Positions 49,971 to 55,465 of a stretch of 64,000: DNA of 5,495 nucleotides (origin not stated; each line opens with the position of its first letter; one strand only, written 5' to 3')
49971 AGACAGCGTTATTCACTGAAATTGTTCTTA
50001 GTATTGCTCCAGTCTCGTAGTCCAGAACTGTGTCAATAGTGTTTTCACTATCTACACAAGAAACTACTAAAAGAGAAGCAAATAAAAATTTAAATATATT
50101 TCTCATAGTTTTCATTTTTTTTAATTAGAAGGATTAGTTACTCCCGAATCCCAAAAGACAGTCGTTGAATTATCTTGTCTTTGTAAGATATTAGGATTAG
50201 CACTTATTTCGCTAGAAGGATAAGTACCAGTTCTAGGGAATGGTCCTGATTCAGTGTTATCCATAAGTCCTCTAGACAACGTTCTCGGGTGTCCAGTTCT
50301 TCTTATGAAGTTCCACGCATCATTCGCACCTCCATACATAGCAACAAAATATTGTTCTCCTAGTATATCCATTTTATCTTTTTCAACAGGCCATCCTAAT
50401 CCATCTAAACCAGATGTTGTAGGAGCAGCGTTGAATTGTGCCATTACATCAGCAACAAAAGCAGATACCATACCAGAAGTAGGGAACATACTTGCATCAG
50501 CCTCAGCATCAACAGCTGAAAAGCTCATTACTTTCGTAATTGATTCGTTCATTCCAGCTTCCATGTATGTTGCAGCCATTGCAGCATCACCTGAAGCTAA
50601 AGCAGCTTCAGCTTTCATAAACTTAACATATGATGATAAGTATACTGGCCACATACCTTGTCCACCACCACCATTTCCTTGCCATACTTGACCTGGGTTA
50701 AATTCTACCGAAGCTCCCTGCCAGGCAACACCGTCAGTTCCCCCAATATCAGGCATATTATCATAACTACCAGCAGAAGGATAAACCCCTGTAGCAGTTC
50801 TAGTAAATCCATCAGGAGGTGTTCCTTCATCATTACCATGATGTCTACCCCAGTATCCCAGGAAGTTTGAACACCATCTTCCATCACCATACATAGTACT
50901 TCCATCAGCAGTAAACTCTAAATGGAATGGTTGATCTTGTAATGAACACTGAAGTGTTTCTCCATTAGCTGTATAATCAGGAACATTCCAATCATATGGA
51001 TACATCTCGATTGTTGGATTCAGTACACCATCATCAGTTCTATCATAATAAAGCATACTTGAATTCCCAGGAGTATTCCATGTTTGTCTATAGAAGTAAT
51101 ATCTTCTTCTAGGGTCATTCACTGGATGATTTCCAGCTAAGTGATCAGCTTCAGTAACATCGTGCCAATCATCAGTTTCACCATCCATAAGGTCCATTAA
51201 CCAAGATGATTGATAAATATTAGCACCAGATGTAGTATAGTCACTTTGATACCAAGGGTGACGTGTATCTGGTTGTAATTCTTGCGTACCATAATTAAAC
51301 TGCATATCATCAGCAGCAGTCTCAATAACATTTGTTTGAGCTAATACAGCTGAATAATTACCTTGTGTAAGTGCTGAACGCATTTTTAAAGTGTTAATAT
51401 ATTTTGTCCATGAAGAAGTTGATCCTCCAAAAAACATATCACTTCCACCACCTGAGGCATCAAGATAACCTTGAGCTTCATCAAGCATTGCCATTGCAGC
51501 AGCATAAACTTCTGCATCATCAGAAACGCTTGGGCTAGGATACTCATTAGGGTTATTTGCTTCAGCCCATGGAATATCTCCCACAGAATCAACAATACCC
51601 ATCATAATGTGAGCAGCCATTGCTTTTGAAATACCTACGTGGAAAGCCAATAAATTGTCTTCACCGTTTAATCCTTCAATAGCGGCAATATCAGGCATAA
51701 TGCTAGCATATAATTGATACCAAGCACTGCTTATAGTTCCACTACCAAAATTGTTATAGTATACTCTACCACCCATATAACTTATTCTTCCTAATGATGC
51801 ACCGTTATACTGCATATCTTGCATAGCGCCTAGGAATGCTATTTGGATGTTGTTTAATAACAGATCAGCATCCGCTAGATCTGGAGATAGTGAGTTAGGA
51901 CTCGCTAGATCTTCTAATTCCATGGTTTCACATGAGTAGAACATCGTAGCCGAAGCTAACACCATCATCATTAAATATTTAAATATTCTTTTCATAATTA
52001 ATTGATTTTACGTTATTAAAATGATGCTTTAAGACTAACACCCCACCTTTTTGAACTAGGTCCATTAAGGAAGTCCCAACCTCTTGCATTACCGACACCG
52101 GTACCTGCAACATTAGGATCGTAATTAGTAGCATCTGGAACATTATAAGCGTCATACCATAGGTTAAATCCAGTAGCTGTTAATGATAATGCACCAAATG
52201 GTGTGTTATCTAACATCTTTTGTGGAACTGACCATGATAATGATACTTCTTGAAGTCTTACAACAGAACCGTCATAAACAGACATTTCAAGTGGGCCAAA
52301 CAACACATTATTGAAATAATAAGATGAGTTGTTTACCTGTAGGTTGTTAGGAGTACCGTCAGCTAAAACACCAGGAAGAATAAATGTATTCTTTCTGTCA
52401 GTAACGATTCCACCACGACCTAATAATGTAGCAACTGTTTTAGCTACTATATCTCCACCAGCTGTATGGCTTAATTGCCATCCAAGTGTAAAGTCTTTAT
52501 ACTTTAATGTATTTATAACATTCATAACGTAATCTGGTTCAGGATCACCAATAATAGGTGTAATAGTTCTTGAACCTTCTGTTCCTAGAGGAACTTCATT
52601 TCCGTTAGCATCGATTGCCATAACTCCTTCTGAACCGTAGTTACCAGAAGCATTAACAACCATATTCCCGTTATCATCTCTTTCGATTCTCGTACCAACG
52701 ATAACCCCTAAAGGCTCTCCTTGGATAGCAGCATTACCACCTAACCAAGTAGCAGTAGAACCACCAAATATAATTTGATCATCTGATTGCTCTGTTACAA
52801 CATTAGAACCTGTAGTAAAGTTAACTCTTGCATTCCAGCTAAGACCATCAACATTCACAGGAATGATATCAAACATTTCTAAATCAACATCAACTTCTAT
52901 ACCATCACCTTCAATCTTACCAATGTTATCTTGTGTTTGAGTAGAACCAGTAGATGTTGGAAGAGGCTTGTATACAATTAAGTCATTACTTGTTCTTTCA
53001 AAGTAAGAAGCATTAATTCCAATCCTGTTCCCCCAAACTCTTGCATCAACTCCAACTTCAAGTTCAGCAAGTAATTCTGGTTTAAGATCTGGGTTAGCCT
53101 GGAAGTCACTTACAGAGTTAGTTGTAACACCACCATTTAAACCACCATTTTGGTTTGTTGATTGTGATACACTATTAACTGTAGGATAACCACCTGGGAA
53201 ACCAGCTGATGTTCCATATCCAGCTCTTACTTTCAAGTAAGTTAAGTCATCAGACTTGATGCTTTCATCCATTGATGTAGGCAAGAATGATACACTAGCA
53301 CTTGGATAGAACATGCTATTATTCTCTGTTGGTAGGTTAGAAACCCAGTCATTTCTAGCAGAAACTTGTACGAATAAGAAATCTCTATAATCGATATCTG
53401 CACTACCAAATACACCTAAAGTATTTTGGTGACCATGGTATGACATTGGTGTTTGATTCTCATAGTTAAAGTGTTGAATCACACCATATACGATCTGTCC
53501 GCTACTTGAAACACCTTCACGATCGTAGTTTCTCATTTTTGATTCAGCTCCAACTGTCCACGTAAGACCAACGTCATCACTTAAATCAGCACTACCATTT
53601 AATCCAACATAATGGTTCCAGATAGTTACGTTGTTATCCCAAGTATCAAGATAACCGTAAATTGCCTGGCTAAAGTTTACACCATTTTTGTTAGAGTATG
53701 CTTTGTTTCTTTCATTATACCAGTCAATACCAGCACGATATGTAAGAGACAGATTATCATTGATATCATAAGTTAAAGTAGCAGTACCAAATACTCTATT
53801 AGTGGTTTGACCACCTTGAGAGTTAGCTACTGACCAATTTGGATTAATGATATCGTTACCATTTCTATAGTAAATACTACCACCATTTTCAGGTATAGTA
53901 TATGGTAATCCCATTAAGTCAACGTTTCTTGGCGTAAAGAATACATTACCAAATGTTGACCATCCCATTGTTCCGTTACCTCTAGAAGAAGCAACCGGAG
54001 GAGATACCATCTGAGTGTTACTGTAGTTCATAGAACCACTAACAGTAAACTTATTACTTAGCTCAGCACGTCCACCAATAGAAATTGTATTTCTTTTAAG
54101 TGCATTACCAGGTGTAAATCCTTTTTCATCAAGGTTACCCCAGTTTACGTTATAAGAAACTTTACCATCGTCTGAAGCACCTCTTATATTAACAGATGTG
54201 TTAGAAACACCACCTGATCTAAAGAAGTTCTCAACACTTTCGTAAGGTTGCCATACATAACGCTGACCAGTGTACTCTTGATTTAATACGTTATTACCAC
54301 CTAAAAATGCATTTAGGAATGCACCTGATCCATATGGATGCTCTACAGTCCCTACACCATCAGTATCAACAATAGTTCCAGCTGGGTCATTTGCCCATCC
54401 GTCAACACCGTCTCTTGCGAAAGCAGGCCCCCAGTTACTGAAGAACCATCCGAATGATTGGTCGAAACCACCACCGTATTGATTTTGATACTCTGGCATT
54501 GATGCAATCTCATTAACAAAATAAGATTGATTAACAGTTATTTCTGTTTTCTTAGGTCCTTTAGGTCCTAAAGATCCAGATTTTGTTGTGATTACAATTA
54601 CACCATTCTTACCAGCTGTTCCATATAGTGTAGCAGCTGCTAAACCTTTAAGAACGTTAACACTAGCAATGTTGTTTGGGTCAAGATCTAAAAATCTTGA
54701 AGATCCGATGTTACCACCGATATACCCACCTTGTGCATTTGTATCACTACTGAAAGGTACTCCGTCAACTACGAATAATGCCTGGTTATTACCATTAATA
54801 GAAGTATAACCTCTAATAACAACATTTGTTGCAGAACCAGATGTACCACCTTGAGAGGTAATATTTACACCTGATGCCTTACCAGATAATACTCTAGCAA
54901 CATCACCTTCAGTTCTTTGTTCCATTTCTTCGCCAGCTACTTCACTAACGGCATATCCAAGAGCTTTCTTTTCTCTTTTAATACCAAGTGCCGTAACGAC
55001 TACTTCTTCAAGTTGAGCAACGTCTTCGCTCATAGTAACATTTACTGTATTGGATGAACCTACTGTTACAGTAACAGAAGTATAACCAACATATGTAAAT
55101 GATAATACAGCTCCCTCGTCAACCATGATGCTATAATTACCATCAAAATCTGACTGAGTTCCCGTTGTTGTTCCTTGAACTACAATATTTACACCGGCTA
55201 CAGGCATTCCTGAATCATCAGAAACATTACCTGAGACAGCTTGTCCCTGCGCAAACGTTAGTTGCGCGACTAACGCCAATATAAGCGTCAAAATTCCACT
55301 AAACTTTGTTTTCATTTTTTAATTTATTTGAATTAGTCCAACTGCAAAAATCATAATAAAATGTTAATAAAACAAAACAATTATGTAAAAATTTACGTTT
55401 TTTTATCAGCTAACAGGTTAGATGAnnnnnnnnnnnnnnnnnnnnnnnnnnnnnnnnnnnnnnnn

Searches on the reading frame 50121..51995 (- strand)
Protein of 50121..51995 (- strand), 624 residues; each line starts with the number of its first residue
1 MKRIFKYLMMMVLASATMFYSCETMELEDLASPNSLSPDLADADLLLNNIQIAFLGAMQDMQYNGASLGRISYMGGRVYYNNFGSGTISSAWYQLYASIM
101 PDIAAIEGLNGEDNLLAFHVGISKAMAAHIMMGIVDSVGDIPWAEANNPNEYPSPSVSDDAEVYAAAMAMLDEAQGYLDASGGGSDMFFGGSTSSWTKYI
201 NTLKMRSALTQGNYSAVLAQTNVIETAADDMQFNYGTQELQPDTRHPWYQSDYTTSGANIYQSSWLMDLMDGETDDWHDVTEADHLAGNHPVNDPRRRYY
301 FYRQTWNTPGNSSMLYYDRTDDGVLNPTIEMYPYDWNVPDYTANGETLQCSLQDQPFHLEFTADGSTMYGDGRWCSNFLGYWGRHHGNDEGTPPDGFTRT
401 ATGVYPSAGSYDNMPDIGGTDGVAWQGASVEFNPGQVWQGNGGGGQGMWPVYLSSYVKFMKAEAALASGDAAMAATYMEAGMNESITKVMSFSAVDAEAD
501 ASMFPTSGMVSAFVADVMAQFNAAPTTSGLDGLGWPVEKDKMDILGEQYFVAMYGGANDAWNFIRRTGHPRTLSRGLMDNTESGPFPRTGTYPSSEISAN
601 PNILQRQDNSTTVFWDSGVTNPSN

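Call 61: search_protein_families(library=pfam, proteins=[window:50121-51995:-], max_evalue=0.00001)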
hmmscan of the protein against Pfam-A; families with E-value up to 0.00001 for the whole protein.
window:50121-51995:- (624 aa): 2 families
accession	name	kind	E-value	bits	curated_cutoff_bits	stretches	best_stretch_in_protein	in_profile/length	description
PF12771.13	SusD-like_2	-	3.8e-26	92.3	27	1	75-304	45-261/415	Starch-binding associating with outer membrane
PF12741.13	SusD-like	-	1.9e-17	63.9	27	2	82-230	73-224/495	Susd and RagB outer membrane lipoprotein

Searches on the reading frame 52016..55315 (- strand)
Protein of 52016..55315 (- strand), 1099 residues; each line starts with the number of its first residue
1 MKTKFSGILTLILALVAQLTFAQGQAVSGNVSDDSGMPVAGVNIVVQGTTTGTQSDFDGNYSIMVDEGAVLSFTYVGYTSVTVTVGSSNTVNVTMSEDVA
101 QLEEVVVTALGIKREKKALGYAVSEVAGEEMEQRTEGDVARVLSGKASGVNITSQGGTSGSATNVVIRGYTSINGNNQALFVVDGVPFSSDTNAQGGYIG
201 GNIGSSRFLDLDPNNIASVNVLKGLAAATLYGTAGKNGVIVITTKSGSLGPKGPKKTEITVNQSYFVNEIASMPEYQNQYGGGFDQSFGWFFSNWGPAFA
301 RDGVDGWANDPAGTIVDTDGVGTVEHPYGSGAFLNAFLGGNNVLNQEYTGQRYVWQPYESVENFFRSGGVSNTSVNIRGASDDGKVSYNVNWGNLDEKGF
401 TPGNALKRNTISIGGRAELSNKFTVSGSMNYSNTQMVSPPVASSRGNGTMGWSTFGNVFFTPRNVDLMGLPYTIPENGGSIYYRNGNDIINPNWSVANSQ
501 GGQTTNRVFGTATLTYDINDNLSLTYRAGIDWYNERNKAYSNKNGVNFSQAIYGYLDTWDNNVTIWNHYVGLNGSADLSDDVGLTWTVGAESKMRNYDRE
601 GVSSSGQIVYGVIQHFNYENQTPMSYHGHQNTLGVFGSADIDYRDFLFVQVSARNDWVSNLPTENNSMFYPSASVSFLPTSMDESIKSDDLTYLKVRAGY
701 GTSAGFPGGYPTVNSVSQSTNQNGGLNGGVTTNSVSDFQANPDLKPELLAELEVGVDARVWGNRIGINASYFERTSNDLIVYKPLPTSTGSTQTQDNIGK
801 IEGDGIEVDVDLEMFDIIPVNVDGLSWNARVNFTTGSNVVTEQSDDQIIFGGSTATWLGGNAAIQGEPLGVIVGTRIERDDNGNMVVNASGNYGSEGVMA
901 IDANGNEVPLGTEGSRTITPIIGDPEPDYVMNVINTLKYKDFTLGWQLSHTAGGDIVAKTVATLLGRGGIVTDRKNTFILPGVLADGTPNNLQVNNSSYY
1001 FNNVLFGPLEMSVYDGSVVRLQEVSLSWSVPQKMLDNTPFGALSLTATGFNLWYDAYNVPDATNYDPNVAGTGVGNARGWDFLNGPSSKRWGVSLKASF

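Call 61: search_protein_families(library=pfam, proteins=[window:52016-55315:-], max_evalue=0.00001)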
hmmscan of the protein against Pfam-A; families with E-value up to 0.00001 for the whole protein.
window:52016-55315:- (1099 aa): 4 families
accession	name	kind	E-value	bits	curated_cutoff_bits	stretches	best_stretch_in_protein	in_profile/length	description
PF00593.30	TonB_dep_Rec_b-barrel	-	1.9e-22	81.2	27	1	465-857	17-377/436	TonB dependent receptor-like, beta-barrel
PF13715.12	CarbopepD_reg_2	-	3.5e-16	59.4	32.2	1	27-107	1-88/88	CarboxypepD_reg-like domain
PF07715.20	Plug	-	6.4e-16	59.2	23.9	1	117-239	3-107/107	TonB-dependent Receptor Plug Domain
PF13620.12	CarboxypepD_reg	-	3.6e-09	37.3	32.3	1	27-95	2-81/82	Carboxypeptidase regulatory-like domain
